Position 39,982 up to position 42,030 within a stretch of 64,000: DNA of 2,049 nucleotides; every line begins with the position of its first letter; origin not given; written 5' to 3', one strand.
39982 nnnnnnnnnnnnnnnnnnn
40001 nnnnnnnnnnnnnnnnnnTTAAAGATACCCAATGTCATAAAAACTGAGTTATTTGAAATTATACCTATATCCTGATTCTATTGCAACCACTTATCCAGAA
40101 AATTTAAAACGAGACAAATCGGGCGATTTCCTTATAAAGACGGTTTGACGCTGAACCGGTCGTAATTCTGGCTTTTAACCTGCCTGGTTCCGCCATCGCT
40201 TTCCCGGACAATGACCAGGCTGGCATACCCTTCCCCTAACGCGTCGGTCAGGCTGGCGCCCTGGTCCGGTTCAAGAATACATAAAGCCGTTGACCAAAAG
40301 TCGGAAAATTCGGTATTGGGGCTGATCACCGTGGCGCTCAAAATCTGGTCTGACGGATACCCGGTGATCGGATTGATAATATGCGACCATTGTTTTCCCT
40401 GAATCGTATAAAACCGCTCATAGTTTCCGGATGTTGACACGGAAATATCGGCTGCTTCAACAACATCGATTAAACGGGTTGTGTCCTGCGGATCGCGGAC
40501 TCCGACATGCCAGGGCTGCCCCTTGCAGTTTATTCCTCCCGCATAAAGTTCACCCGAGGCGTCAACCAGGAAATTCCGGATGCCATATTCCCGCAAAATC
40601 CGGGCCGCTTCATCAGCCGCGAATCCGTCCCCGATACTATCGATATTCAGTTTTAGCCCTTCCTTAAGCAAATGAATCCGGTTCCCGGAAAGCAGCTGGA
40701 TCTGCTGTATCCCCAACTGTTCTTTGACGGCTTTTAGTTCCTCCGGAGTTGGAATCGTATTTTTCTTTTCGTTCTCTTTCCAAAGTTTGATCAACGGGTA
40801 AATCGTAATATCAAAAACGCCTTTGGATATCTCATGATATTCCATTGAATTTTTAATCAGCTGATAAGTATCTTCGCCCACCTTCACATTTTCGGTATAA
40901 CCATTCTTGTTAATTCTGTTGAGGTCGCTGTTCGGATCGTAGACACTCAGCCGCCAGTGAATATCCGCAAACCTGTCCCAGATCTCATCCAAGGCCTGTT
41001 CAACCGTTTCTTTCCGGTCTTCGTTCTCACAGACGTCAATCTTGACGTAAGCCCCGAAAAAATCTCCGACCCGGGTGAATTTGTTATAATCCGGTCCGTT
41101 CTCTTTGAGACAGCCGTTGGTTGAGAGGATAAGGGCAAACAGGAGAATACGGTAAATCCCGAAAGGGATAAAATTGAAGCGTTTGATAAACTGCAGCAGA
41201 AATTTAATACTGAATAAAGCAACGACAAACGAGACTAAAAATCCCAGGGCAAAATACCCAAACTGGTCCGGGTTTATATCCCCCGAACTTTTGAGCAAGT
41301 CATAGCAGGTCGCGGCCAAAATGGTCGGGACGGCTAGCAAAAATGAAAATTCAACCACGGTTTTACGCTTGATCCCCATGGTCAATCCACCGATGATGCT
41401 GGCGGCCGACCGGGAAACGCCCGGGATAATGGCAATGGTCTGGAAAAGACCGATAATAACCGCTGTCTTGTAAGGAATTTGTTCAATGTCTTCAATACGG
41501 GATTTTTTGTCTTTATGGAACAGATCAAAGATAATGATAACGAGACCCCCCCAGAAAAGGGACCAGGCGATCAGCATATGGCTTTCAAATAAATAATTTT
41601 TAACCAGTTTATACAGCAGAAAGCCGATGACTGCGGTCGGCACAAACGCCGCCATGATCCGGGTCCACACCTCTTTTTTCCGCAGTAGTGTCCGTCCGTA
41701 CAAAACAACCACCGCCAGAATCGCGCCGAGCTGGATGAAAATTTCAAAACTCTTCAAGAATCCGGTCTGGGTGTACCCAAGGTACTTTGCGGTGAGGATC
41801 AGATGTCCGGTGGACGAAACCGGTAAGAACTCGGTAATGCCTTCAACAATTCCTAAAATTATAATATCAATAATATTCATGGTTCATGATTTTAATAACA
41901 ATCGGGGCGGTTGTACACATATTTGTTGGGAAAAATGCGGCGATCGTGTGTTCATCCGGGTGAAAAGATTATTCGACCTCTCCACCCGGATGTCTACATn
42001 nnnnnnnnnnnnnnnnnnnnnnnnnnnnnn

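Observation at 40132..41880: UppP (undecaprenyl-diphosphate phosphatase)–ApbE (flavin transferase) fusion, with a DUF368/PopT-like gene nearby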

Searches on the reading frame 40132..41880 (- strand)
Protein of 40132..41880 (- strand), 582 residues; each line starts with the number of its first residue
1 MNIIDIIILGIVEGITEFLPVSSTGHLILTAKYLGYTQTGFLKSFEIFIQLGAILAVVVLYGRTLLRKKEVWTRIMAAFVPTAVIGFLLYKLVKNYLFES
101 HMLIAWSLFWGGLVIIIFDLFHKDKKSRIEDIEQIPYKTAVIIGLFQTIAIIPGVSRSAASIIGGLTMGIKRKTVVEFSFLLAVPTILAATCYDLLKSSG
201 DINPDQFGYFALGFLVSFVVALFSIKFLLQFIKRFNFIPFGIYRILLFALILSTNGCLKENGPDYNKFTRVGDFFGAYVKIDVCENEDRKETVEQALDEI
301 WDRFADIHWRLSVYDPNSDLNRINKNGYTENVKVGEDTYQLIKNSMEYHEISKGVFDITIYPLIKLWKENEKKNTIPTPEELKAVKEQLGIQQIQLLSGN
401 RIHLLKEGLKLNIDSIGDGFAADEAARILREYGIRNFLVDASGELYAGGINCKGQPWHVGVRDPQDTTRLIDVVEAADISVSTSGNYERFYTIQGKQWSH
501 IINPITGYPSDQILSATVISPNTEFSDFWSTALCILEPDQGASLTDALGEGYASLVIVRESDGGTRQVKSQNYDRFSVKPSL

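Call 3: search_protein_families(library=pfam, proteins=[window:40132-41880:-], max_evalue=0.01)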
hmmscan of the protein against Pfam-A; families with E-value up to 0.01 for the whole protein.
window:40132-41880:- (582 aa): 2 families
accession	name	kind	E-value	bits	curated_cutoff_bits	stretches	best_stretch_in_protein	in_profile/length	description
PF02424.20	ApbE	-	4.7e-74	249.7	25.6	1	275-548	1-258/266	ApbE family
PF02673.24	BacA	-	5.2e-73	246.3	33.4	1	7-247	2-254/257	Bacitracin resistance protein BacA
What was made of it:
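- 40132..41880 (-): Fused uppP-apbE gene, 582 codons plus stop. Pfam BacA and ApbE (call 3).
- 40135..41070 (-): ApbE (FAD:protein FMN transferase) domain, residues 271-582. Pfam ApbE E 5e-74 (call 3).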

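Call 4: search_protein_families(library=ncbifam, proteins=[window:40132-41880:-], max_evalue=0.01)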
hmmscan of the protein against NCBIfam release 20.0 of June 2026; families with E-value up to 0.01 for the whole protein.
window:40132-41880:- (582 aa): 13 families
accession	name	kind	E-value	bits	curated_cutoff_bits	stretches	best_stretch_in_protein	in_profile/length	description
NF001390.0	PRK00281.1-4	equivalog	7e-78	261.8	260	1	2-253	5-264/272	undecaprenyl-diphosphate phosphatase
NF001389.0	PRK00281.1-2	equivalog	1.5e-74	250.8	262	1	2-253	5-262/272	undecaprenyl-diphosphate phosphatase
TIGR00753.1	undec_PP_bacA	equivalog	6.1e-72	242.4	217.5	1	7-247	2-254/255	undecaprenyl-diphosphatase UppP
NF001388.0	PRK00281.1-1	equivalog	3e-65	220.5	362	1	4-251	8-268/273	undecaprenyl-diphosphate phosphatase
NF001391.0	PRK00281.1-5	equivalog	4.5e-62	210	293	1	1-253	4-271/279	undecaprenyl-diphosphate phosphatase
NF001393.0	PRK00281.2-4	equivalog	5.7e-52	176.8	284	1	1-252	1-261/266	undecaprenyl-diphosphate phosphatase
NF007774.0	PRK10461.1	equivalog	8.2e-48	163.1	498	1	244-576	7-345/351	FAD:protein FMN transferase ApbE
NF001392.0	PRK00281.2-1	equivalog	1.6e-46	159.1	308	1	1-252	5-269/280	undecaprenyl-diphosphate phosphatase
NF001397.0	PRK00281.3-4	equivalog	1.2e-41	143.2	363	1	1-249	1-272/281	undecaprenyl-diphosphate phosphatase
NF001394.0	PRK00281.2-5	equivalog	1.9e-38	132.6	311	1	2-254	7-274/281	undecaprenyl-diphosphate phosphatase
NF001395.0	PRK00281.3-1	equivalog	1e-27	97.4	394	2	128-246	176-294/306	undecaprenyl-diphosphate phosphatase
NF001396.0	PRK00281.3-3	equivalog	8.8e-22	78.2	382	1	2-251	3-260/264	undecaprenyl-diphosphate phosphatase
NF001398.0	PRK00281.3-5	equivalog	7.5e-20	71.9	354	1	1-236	2-254/278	undecaprenyl-diphosphate phosphatase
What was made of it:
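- On UppP/BacA (PF02673; undecaprenyl-diphosphate phosphatase): NCBIfam NF001390 261.8 against 260, and TIGR00753 242 against 217.5 (call 4).
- On ApbE/Ftp (PF02424; FAD:protein FMN transferase): The E. coli-type NCBIfam equivalog NF007774 scores only 163 against 498 (call 4), so this is a family member and not an E. coli equivalog.
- Checked: The NCBIfam UppP equivalog NF001390 scores 261.8 bits against a cut-off of 260 (call 4).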

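Call 5: find_homologous_proteins(query=window:40132-41880:-, max_evalue=1e-10)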
Query window:40132-41880:- (582 aa): 890 proteins with E <= 1e-10 among 8000 candidates; the best 120 are listed.
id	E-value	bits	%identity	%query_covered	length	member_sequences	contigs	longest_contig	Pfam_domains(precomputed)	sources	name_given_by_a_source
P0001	0.0e+0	1314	100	100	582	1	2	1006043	PF02673.25,PF02424.21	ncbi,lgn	ncbi:MAG: undecaprenyl-diphosphate phosphatase [Candidatus Omnitrophota bacterium]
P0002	0.0e+0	1188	90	100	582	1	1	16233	PF02673.25,PF02424.21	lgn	-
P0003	2.4e-130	454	58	57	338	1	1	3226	PF02424.21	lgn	-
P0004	1.5e-126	442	56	58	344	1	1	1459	PF02424.21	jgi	jgi:thiamine biosynthesis lipoprotein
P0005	1.7e-126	441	56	59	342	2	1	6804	PF02424.21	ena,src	-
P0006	1.4e-123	432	56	58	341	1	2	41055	PF02424.21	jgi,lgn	jgi:thiamine biosynthesis lipoprotein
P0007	1.4e-121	425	54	59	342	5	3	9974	PF02424.21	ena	-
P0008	1.7e-121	425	56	57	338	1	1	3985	PF02424.21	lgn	-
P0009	6.6e-121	423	56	55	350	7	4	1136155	PF02424.21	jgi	jgi:thiamine biosynthesis lipoprotein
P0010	6.8e-121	423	54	58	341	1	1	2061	PF02424.21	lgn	-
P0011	1.1e-120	422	57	56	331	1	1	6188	PF02424.21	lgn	-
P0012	1.3e-120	422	53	57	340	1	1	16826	PF02424.21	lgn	-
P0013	1.5e-120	422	56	56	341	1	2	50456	PF02424.21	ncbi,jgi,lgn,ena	-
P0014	1.2e-118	415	53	57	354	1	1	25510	PF02424.21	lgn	-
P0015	1.6e-118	415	52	59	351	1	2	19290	PF02424.21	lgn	-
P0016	2.7e-118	414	53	58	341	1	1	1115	PF02424.21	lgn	-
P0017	3.9e-118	414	55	55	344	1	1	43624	PF02424.21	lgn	-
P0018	5.0e-118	413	54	57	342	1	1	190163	PF02424.21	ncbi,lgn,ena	ncbi:MAG: FAD:protein FMN transferase [Candidatus Omnitrophota bacterium]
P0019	2.0e-116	408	54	57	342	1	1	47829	PF02424.21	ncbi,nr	ncbi:MAG: FAD:protein FMN transferase [Candidatus Omnitrophica bacterium]|nr:FAD:protein FMN transfe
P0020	9.4e-112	393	51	56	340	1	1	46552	PF02424.21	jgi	jgi:thiamine biosynthesis lipoprotein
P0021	1.6e-110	389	51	58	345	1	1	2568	PF02424.21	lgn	-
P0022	4.3e-110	387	51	61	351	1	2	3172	PF02424.21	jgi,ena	-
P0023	8.8e-110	386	54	53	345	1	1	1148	PF02424.21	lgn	-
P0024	1.8e-109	385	50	58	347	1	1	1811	PF02424.21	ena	-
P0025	3.2e-109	384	50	57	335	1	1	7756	PF02424.21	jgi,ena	-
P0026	1.0e-108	383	51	55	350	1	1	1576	PF02424.21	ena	-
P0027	1.2e-108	382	51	57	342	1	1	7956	PF02424.21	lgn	-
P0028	3.8e-107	378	54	53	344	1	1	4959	PF02424.21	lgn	-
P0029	5.1e-107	377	51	57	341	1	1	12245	PF02424.21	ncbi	-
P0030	6.8e-107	377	50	57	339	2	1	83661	PF02424.21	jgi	jgi:thiamine biosynthesis lipoprotein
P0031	3.1e-106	374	54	53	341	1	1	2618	PF02424.21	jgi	jgi:thiamine biosynthesis lipoprotein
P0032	3.2e-106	374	53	53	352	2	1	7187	PF02424.21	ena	-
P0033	3.5e-106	374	51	57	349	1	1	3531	PF02424.21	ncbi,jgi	jgi:thiamine biosynthesis lipoprotein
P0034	4.0e-106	374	48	63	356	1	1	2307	PF02424.21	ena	-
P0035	2.1e-105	372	53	53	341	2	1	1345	PF02424.21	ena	-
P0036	3.1e-105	371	51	56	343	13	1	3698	PF02424.21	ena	-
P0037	4.7e-105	371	50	58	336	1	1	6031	PF02424.21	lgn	-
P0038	1.3e-104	369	54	51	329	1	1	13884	PF02424.21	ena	-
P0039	1.5e-104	369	50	56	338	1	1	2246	PF02424.21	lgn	-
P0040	2.4e-104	368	49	55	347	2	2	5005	PF02424.21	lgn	-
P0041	6.8e-104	367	49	57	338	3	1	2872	PF02424.21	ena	-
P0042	3.7e-103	364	53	52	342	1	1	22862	PF02424.21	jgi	jgi:thiamine biosynthesis lipoprotein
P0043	4.9e-103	364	51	53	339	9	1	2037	PF02424.21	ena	-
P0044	6.5e-103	364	51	54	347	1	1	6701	PF02424.21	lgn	-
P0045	6.7e-103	363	49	56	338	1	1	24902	PF02424.21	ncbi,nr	ncbi:MAG: FAD:protein FMN transferase [Candidatus Omnitrophica bacterium]|nr:FAD:protein FMN transfe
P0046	4.7e-102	361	48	57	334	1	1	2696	PF02424.21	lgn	-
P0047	4.9e-102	361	49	57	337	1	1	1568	PF02424.21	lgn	-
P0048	9.3e-102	360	48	57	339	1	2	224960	PF02424.21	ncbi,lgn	-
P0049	4.7e-101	357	47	57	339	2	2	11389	PF02424.21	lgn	-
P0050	2.5e-100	355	49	57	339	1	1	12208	PF02424.21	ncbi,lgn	-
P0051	5.3e-100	354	50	53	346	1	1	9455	PF02424.21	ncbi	-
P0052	1.9e-99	352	49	54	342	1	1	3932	PF02424.21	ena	-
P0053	7.6e-97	343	50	53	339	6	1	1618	PF02424.21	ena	-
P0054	3.7e-93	331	43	58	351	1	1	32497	PF02424.21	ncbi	-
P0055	5.2e-93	331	47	57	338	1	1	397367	PF02424.21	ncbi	-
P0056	1.6e-80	290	55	45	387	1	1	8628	PF02673.25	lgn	-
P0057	1.9e-80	289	58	43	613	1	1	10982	PF02673.25,PF13650.12,PF13975.12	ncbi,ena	-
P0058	3.9e-80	288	55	44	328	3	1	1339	PF02673.25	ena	-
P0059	5.7e-79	284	42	53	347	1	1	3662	PF02424.21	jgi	jgi:thiamine biosynthesis lipoprotein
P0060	6.3e-79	284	43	53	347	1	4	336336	PF02424.21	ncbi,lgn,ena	-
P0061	1.0e-77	280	57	43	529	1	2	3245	PF02673.25,PF01522.27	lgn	-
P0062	2.7e-77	279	56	43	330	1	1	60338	PF02673.25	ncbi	-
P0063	1.3e-75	273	54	42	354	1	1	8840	PF02673.25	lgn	-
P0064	6.4e-75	271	41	54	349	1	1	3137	PF02424.21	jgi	-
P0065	3.0e-74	269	54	42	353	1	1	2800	PF02673.25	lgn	-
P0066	6.5e-74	268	52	45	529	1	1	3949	PF02673.25,PF01522.27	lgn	-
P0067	7.8e-74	268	55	42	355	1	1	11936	PF02673.25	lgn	-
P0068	1.8e-73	266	55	42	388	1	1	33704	PF02673.25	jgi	jgi:undecaprenyl-diphosphatase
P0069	8.6e-73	264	54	42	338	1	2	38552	PF02673.25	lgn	-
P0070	1.6e-72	263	53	42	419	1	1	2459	PF02673.25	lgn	-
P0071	5.6e-72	261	53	42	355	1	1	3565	PF02673.25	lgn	-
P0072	6.0e-70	255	54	43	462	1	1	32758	PF02673.25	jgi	jgi:undecaprenyl-diphosphatase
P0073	1.4e-68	250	53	42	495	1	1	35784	PF02673.25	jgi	jgi:undecaprenyl-diphosphatase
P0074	2.1e-68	250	47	43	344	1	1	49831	PF02673.25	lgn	-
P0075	1.2e-67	247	52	42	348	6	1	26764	PF02673.25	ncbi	-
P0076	1.2e-67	247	50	45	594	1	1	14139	PF02673.25,PF13529.14,PF03412.22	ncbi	-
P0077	8.3e-67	244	51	42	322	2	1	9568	PF02673.25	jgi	jgi:undecaprenyl-diphosphatase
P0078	1.3e-66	244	50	45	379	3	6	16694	PF02673.25,PF00581.26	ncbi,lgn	-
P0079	4.9e-66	242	40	50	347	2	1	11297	PF02424.21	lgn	-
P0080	1.7e-65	240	51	42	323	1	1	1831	PF02673.25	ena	-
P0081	1.1e-64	237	51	42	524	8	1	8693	PF02673.25,PF01522.27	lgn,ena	-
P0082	3.5e-64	236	36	59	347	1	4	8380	PF02424.21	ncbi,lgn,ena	-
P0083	1.3e-63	234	47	42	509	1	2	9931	PF02673.25,PF01522.27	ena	-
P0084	1.1e-61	227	54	37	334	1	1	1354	PF02673.25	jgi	-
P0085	3.2e-60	223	46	43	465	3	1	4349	PF02673.25,PF01427.23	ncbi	-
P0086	5.9e-60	222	51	42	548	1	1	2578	PF02673.25,PF01040.24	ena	-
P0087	1.4e-57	214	41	36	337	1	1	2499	PF02673.25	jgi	-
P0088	9.0e-57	211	32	60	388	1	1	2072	PF02424.21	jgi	-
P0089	3.4e-55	206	45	42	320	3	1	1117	PF02673.25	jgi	jgi:undecaprenyl-diphosphatase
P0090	3.9e-55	206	46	42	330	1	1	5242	PF02673.25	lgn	-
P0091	1.3e-54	204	46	42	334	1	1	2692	PF02673.25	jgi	jgi:undecaprenyl-diphosphatase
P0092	1.5e-54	204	47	42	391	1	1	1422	PF02673.25,PF03734.20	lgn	-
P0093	1.7e-54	204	47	43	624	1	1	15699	PF02673.25,PF01471.24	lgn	-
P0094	4.2e-54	202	46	42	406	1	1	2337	PF02673.25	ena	-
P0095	1.4e-53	201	44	41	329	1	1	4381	PF02673.25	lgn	-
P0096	2.8e-53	200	46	43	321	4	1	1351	PF02673.25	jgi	-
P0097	8.5e-53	198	45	43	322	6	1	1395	PF02673.25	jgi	jgi:undecaprenyl-diphosphatase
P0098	9.7e-53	198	47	42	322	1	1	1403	PF02673.25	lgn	-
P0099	1.4e-51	194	49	23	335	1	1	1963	PF02673.25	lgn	-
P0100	2.9e-51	193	42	40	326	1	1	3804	PF02673.25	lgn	-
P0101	4.7e-51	192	44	42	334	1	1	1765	PF02673.25,PF11297.14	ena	-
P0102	1.1e-50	191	43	43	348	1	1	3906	PF02673.25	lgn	-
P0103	1.6e-50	191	45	43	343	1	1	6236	PF02673.25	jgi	jgi:undecaprenyl-diphosphatase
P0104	2.5e-50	190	44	42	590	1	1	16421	PF02673.25,PF00490.28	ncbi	-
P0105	3.5e-50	189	44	42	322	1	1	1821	PF02673.25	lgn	-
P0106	7.0e-50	188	43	42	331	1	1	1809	PF02673.25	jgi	jgi:undecaprenyl-diphosphatase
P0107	1.1e-49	188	44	42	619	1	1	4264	PF02673.25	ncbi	-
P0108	5.5e-49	185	44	43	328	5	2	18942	PF02673.25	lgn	-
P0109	7.5e-49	185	44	43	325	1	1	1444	PF02673.25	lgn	-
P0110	1.3e-48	184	41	42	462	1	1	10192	PF02673.25,PF06439.19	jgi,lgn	jgi:undecaprenyl-diphosphatase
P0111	1.6e-48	184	43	43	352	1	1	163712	PF02673.25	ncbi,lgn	-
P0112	5.1e-48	182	42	42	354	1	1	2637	PF02673.25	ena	-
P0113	1.9e-47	180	40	41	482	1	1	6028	PF02673.25,PF09335.17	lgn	-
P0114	9.9e-47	178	40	42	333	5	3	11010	PF02673.25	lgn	-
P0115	2.1e-46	177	42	43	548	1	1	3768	PF02673.25,PF01551.30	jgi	jgi:undecaprenyl-diphosphatase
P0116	2.4e-46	177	43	41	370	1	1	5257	PF02673.25,PF01925.26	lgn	-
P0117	4.0e-46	176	42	42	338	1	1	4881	PF02673.25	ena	-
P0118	6.8e-46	175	41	42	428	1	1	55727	PF02673.25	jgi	jgi:undecaprenyl-diphosphatase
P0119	9.0e-46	175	41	43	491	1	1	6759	PF02673.25,PF12697.14,PF00561.27,PF12146.16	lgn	-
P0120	1.1e-45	175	42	41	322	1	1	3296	PF02673.25,PF00464.26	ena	-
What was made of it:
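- The architecture is known from only two 90%-identical clusters among 5.8 billion (call 5).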

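Call 8: find_encoding_contigs(protein=P0002, flank=10000, max_places=4)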
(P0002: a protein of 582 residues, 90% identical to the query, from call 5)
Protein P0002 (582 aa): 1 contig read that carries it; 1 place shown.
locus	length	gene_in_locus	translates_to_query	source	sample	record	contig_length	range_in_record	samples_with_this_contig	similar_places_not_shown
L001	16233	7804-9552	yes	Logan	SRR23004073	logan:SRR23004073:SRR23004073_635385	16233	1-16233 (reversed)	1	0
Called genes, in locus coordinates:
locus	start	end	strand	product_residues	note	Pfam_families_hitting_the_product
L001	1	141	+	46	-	?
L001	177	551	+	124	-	PF02579:Nitro_FeMo-Co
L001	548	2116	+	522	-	PF00209:SNF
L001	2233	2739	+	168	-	PF00719:Pyrophosphatase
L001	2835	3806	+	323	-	PF04018:VCA0040-like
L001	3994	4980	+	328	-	PF01699:Na_Ca_ex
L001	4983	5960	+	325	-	PF01699:Na_Ca_ex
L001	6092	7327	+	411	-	PF00909:Ammonium_transp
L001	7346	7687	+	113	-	PF00543:P-II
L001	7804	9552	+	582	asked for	PF02673:BacA, PF02424:ApbE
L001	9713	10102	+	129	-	-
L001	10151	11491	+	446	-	PF02386:TrkH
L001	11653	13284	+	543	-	PF01293:PEPCK_ATP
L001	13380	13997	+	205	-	PF00484:Pro_CA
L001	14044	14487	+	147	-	-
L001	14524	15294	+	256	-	PF03824:NicO, PF13386:DsbD_2 (weak), PF03824:NicO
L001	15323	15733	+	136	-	PF02566:OsmC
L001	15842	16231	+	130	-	?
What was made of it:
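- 40132..41880 (-): A 90%-identical orthologue lies in syntenic locus L001 (call 8).
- On Operon or gene cluster linking UppP with DUF368 or ApbE: The two lie together only in the close relative L001 (call 8).
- The DUF368 gene lies 4 kb away on the same strand, and this arrangement is conserved in L001 (calls 3, 8).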

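Call 9: find_encoding_contigs(protein=P0009, flank=8000, max_places=3)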
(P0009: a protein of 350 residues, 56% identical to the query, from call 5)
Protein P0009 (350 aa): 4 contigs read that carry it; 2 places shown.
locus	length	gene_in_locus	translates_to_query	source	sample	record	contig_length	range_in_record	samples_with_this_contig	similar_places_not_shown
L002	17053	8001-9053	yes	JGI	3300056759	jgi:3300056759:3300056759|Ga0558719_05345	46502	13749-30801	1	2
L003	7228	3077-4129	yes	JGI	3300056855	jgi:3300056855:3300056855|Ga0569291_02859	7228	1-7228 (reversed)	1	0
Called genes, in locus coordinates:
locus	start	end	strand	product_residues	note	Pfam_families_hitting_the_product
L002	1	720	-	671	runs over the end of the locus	PF00005:ABC_tran, PF02463:SMC_N (weak), PF13304:AAA_21 (faint), PF12704:MacB_PCD, PF02687:FtsX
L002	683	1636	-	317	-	PF25919:BSH_CusB (faint), PF25917:BSH_RND, PF25973:BSH_CzcB, PF25975:CzcB_C (weak)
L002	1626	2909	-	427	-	PF02321:OEP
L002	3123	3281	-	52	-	-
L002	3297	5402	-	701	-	PF00009:GTP_EFTU (faint), PF01926:MMR_HSR1, PF02421:FeoB_N, PF07670:Gate, PF07664:FeoB_C, PF07670:Gate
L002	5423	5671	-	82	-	PF04023:FeoA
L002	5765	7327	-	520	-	PF03239:FTR1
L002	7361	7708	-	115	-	PF13473:Cupredoxin_1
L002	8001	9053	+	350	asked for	PF02424:ApbE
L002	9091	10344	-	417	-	PF03600:CitMHS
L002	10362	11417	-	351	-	PF02463:SMC_N (weak), PF00005:ABC_tran, PF03459:TOBE (faint), PF13304:AAA_21 (weak), PF17850:CysA_C_terminal (weak), PF12857:TOBE_3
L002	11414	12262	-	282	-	PF00528:BPD_transp_1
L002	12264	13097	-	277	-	PF00528:BPD_transp_1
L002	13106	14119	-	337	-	PF12727:PBP_like (faint), PF13531:SBP_bac_11, PF01547:SBP_bac_1, PF13416:SBP_bac_8 (weak)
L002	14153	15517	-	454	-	PF07396:Porin_O_P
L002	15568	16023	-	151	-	PF02082:Rrf2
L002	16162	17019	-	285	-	PF13424:TPR_12 (faint), PF21033:RMD1-3 (weak), PF00515:TPR_1 (faint), PF07719:TPR_2 (faint), PF13181:TPR_8 (faint), PF13414:TPR_11 (weak), PF13432:TPR_16 (weak), PF13431:TPR_17 (weak)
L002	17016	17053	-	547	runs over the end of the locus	PF13472:Lipase_GDSL_2, PF07719:TPR_2 (faint), PF13174:TPR_6 (faint), PF13181:TPR_8 (faint), PF13424:TPR_12 (faint), PF13428:TPR_14 (faint), PF13431:TPR_17 (faint), PF13432:TPR_16 (faint), +4 more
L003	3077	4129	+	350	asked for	PF02424:ApbE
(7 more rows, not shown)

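Call 10: find_encoding_contigs(protein=P0006, flank=7000, max_places=2)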
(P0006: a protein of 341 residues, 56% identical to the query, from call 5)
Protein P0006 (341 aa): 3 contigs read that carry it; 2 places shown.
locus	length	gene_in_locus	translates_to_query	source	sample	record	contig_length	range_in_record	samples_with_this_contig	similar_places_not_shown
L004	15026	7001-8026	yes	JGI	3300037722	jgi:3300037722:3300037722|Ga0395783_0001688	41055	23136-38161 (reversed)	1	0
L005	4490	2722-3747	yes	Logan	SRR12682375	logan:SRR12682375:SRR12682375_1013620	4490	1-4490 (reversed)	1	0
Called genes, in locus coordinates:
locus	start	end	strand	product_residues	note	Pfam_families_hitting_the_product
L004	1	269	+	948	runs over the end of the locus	PF17210:SdrD_B (weak), PF13620:CarboxypepD_reg (faint)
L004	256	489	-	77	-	-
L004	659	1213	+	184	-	PF07638:Sigma70_ECF (faint), PF12645:HTH_16 (weak), PF04542:Sigma70_r2, PF08281:Sigma70_r4_2, PF04545:Sigma70_r4, PF13384:HTH_23 (weak)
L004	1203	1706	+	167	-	PF13490:zf-HC2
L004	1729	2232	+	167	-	PF13801:Metal_resist, PF07813:LTXXQ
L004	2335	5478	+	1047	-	PF00873:ACR_tran, PF02355:SecD_SecF_C (weak)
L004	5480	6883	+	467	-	-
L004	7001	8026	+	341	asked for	PF02424:ApbE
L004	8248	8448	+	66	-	PF00313:CSD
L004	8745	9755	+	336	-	PF00487:FA_desaturase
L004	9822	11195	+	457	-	PF12913:SH3_6, PF00877:NLPC_P60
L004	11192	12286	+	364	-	PF02746:MR_MLE_N (weak), PF13378:MR_MLE_C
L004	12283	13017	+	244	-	-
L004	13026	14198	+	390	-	PF05684:DUF819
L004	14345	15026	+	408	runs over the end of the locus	PF00375:SDF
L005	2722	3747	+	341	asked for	PF02424:ApbE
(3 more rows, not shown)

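Call 11: find_encoding_contigs(protein=P0013, flank=7000, max_places=2)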
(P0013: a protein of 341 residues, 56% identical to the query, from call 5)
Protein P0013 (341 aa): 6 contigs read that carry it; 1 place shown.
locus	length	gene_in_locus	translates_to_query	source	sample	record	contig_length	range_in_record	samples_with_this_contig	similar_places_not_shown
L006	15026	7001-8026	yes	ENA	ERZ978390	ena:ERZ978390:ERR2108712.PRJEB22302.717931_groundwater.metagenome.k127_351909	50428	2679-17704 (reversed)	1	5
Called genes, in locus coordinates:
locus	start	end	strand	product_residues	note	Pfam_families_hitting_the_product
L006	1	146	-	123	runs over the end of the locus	PF07238:PilZ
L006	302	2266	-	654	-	PF13520:AA_permease_2, PF00324:AA_permease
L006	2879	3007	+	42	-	-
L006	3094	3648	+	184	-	-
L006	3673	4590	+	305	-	-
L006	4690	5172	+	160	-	-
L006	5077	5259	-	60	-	-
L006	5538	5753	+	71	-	-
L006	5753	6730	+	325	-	-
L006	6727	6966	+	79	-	-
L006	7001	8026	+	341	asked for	PF02424:ApbE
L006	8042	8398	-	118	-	-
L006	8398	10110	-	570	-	PF16241:DUF4900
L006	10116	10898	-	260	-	-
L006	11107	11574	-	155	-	-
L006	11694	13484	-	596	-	PF00092:VWA, PF13519:VWA_2 (weak), PF13768:VWA_3 (weak)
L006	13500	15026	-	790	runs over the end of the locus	PF00515:TPR_1 (faint), PF07719:TPR_2 (faint), PF12895:ANAPC3 (weak), PF13174:TPR_6 (faint), PF13176:TPR_7 (faint), PF13181:TPR_8 (faint), PF25063:ARM_TT21_C (weak), PF09976:TPR_21 (weak), +8 more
